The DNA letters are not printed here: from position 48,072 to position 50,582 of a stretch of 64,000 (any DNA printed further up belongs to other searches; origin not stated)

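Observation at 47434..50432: Unassigned three-gene operon (tandem AAA+ ATPase, 62-72 aa helical protein, 124-aa Gly/Lys-rich protein) set among housekeeping genes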

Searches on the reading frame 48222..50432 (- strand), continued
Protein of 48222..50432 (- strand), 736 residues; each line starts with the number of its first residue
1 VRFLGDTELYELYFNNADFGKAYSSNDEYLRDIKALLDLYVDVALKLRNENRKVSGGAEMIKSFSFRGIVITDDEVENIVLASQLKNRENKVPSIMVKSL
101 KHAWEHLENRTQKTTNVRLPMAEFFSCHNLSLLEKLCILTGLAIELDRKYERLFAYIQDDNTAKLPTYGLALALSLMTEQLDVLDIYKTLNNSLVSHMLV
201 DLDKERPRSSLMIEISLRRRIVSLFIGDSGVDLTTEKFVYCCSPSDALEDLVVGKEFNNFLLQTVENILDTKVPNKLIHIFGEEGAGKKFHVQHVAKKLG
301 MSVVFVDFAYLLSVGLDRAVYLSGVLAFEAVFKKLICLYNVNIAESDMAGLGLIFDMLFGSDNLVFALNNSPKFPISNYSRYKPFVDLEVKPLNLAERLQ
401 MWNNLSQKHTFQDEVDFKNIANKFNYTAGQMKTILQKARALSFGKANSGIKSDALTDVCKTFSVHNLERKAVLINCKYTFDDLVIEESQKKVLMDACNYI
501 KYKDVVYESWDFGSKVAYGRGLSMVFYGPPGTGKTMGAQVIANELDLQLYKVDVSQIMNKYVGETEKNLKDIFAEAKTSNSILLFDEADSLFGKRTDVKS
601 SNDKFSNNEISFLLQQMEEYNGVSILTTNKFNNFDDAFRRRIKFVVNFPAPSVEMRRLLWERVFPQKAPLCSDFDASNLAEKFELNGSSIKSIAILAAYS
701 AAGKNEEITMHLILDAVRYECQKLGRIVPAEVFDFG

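Call 66: search_protein_families(library=phrogs, proteins=[L002:12478-12870:+, L003:12350-12508:+, L004:12259-12963:+, L005:5161-5487:+, L091:5888-6241:+], max_evalue=0.1)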
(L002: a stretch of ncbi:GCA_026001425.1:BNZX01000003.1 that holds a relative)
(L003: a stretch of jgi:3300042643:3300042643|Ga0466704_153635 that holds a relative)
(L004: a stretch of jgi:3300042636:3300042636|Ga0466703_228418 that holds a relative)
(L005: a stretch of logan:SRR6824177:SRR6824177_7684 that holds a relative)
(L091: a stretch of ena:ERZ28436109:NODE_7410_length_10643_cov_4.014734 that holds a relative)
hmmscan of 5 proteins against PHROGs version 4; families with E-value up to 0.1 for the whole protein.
L002:12478-12870:+ (130 aa): 2 families
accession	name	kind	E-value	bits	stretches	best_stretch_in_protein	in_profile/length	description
phrog_1272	-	tail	0.025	13.2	1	6-110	1044-1128/1606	tail length tape measure protein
phrog_17020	-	unknown function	0.068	13.3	1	4-122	83-190/353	-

L003:12350-12508:+ (52 aa): 0 families

L004:12259-12963:+ (234 aa): 0 families

L005:5161-5487:+ (108 aa): 3 families
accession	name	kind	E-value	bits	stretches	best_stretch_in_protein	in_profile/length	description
phrog_17020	-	unknown function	0.031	14.5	1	3-78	71-143/353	-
phrog_1535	-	tail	0.043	12.9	1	2-80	971-1043/1152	tail length tape measure protein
phrog_27736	-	unknown function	0.058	14.5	1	31-65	5-39/69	-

L091:5888-6241:+ (117 aa): 4 families
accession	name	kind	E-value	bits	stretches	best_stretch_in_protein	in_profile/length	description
phrog_20901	-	unknown function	0.0052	17.1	1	24-82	197-250/259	-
phrog_35842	-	unknown function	0.015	16.1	1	28-107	14-94/195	-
phrog_5028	-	unknown function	0.017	15.5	1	41-100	103-169/361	-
phrog_15339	-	unknown function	0.057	14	1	13-92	67-145/252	-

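Call 80: predict_structure(alignment_id=A1)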
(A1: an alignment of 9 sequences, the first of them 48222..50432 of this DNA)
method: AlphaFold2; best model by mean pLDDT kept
length: 736 residues; sequences in the alignment: 9
mean_pLDDT: 69.6   pTM: 0.50
mean pLDDT of the five models: 69.6, 68.6, 67.4, 64.8, 64.4
residues with pLDDT >= 90: 68; 70-90: 343; 50-70: 194; < 50: 131
segments of 3 or more residues with pLDDT < 50: 1-6, 55-90, 203-208, 465-485, 515-522, 560-562, 593-610, 616-621, 631-650
pLDDT, mean of each block of 10 residues (from residue 1): 50 87 93 92 73 43 39 47 43 75 93 89 86 88 87 75 73 76 62 71 48 70 74 66 77 79 89 82 84 90 88 81 79 85 69 81 86 61 81 81 84 79 76 84 63 77 50 34 50 58 72 49 52 59 60 61 58 66 65 43 45 49 57 39 31 74 83 87 72 82 85 83 65 60
secondary structure, 60 per line:
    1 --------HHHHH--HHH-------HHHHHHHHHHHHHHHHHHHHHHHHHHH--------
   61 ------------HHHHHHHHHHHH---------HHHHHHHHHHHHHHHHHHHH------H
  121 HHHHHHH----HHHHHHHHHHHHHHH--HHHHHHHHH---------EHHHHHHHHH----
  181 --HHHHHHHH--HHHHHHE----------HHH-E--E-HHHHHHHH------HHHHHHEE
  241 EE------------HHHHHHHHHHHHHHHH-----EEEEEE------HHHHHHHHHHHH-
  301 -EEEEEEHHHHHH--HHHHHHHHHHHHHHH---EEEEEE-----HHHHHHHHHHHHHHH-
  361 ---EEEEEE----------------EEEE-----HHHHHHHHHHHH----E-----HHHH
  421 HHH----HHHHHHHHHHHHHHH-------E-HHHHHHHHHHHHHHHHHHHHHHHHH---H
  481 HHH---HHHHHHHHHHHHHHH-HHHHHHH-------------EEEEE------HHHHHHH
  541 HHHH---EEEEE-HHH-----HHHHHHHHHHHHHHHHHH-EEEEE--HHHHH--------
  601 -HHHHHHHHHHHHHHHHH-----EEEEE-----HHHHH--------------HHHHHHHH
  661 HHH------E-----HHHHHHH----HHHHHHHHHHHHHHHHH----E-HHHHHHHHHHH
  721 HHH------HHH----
elements in order (helices of 4 or more, strands of 3 or more residues): H9-13 H26-52 H73-84 H94-113 H120-127 H132-146 H149-157 H168-176 H183-190 H193-198 H219-226 H233-238 E239-242 H255-270 E276-281 H288-299 E302-307 H308-313 H316-330 E334-339 H345-359 E364-369 E386-389 H395-406 H417-423 H428-442 H452-476 H480-483 H487-501 H503-509 E523-527 H534-544 E548-552 H562-579 E581-585 H588-592 H602-618 E624-628 H634-638 H653-663 H676-682 H687-703 H710-723

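Call 84: fold_search(model_id=the predicted structure, library=pdb)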
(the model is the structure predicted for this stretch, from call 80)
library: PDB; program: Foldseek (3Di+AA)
matches with E <= 10: 1768; with E <= 0.001: 1155
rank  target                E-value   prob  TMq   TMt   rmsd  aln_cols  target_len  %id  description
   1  5c18_A                1.6e-16  1.00  0.24  0.25  20.7       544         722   17  p97-delta709-728 in complex with ATP-gamma-S (released 2016-01-13)
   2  7lmz_F                3.1e-16  1.00  0.27  0.28  18.9       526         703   17  Cryo-EM structure of human p97 in complex with Npl4/Ufd1 and Ub6 (Class 1) (released 2021-09-15)
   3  9mpq_D                3.7e-16  1.00  0.24  0.31  20.9       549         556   18  Cryo-EM structure of VCP (consensus) (released 2025-10-15)
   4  7ln4_E                4.3e-16  1.00  0.28  0.28  19.7       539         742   18  Cryo-EM structure of human p97 in complex with Npl4/Ufd1 and polyubiquitinated Ub-Eos (FOM, Class 3) (released 2021-09-15)
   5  9ox9_F                5.5e-16  1.00  0.23  0.31  21.0       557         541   18  Cryo-EM structure of S. Mansoni p97 bound to CB-5083 (released 2025-08-13)
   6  9ox9_E                5.8e-16  1.00  0.24  0.31  20.9       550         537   18  Cryo-EM structure of S. Mansoni p97 bound to CB-5083 (released 2025-08-13)
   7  9ox9_C                7.4e-16  1.00  0.23  0.31  21.1       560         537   17  Cryo-EM structure of S. Mansoni p97 bound to CB-5083 (released 2025-08-13)
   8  7lmz_A                1.1e-15  1.00  0.25  0.25  19.1       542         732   18  Cryo-EM structure of human p97 in complex with Npl4/Ufd1 and Ub6 (Class 1) (released 2021-09-15)
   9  9yrc_B                1.2e-15  1.00  0.29  0.36  19.2       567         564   17  p97Ufd1-Npl4 complex processing poly-ubiquitinated substrate in the presence of ATP (released 2026-03-25)
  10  7lmy_A                1.2e-15  1.00  0.24  0.24  21.6       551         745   18  Cryo-EM structure of human p97 in complex with NMS-873 in the presence of ATP, Npl4/Ufd1, and Ub6 (released 2021-09-15)
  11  7vcx_A                1.2e-15  1.00  0.23  0.23  22.2       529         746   19  Human p97 single hexamer conformer II with ATPgammaS bound (released 2022-03-02)
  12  7vcs_A                1.2e-15  1.00  0.22  0.22  21.6       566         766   18  Human p97 double hexamer conformer II with ATPgammaS bound (released 2022-03-02)
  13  7ln2_F                1.4e-15  1.00  0.26  0.27  18.7       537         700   17  Cryo-EM structure of human p97 in complex with Npl4/Ufd1 and polyubiquitinated Ub-Eos (FOM, Class 1) (released 2021-09-15)
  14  5c19_B                1.4e-15  1.00  0.23  0.23  21.1       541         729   18  p97 variant 2 in the apo state (released 2016-01-13)
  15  7ln2_E                1.6e-15  1.00  0.28  0.28  19.4       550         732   18  Cryo-EM structure of human p97 in complex with Npl4/Ufd1 and polyubiquitinated Ub-Eos (FOM, Class 1) (released 2021-09-15)
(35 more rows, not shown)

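Call 90: list_cluster_members(proteins=[window:48222-50432:-, window:47985-48155:-, window:47985-48173:-, window:47572-47946:-, P0029, P0030, window:45679-46953:-])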
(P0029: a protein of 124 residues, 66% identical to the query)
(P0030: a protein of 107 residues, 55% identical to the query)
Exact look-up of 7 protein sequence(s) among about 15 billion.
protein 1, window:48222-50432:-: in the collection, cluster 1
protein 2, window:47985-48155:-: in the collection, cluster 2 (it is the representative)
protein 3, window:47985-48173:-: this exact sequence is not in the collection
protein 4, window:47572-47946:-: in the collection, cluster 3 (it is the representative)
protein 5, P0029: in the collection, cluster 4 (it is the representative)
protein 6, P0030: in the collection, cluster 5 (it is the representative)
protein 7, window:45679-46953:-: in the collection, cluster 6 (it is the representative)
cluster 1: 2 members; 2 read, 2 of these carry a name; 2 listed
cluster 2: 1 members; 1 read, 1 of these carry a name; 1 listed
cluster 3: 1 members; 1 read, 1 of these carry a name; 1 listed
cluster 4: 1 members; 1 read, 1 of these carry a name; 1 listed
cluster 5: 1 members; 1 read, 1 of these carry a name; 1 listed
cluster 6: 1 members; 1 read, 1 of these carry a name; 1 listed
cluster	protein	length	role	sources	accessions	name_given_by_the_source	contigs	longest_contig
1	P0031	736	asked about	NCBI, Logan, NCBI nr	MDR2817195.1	MAG: ATP-binding protein [Oscillospiraceae bacterium] | ATP-binding protein [Oscillospiraceae bacterium]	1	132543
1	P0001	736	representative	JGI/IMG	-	ATP-dependent 26S proteasome regulatory subunit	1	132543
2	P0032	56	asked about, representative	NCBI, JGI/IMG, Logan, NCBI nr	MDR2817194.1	MAG: hypothetical protein LBB04_00480 [Oscillospiraceae bacterium] | hypothetical protein | hypothetical protein [Oscillospiraceae bacterium]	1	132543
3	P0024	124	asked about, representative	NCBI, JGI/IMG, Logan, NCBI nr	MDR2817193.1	MAG: hypothetical protein LBB04_00475 [Oscillospiraceae bacterium] | hypothetical protein | hypothetical protein [Oscillospiraceae bacterium]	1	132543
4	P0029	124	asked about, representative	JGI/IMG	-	hypothetical protein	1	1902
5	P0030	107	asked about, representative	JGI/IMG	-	hypothetical protein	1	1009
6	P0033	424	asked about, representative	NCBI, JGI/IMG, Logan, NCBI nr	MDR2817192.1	MAG: hypothetical protein LBB04_00470 [Oscillospiraceae bacterium] | hypothetical protein | hypothetical protein [Oscillospiraceae bacterium]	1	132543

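Call 93: search_protein_families(library=pfam, proteins=[L010:4395-6197:+, L010:6166-6780:+, L010:6782-7315:+, L010:1221-2165:+, L023:12191-12748:+, L038:3418-3957:+], max_evalue=0.01)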
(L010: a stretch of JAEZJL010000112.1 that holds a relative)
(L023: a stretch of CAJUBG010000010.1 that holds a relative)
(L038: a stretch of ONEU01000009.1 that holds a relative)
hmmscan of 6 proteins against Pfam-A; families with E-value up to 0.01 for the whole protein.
L010:4395-6197:+ (600 aa): 0 families

L010:6166-6780:+ (204 aa): 1 family
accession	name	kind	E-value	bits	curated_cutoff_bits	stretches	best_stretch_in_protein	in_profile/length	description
PF10722.14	YbjN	-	6.2e-05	23.7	22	1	107-178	58-124/126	Putative bacterial sensory transduction regulator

L010:6782-7315:+ (177 aa): 0 families

L010:1221-2165:+ (314 aa): 0 families

L023:12191-12748:+ (185 aa): 0 families

L038:3418-3957:+ (179 aa): 0 families
